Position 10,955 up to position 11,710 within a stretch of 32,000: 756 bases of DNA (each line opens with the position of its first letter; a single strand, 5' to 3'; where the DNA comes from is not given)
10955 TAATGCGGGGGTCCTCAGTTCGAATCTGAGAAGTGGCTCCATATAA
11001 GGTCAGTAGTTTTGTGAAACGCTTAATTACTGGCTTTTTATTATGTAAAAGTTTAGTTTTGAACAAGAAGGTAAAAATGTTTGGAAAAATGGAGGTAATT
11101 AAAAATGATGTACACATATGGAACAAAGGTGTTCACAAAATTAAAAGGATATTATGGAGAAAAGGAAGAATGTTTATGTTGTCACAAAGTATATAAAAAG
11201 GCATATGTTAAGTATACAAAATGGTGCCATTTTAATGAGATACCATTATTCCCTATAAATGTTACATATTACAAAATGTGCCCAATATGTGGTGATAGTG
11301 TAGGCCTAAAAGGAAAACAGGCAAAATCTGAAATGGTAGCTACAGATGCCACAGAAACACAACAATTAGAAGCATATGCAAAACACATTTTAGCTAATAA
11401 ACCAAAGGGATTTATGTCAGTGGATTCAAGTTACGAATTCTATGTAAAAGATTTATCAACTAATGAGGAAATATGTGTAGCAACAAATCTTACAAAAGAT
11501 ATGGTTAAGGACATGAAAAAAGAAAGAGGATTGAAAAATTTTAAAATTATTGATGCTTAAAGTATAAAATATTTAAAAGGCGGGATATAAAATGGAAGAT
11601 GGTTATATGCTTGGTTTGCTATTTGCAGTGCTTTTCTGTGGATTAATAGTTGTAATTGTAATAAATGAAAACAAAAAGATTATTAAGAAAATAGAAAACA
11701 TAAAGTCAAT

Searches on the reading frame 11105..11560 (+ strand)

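Call 10: search_protein_families(library=pfam, proteins=[window:11105-11560:+], max_evalue=0.001)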
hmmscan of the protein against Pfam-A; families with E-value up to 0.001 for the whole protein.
window:11105-11560:+ (151 aa): 1 family
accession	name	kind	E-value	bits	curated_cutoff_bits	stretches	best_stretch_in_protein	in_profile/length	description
PF17032.10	Zn_ribbon_15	-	2.5e-05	25.4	28.9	1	23-70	3-51/73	zinc-ribbon family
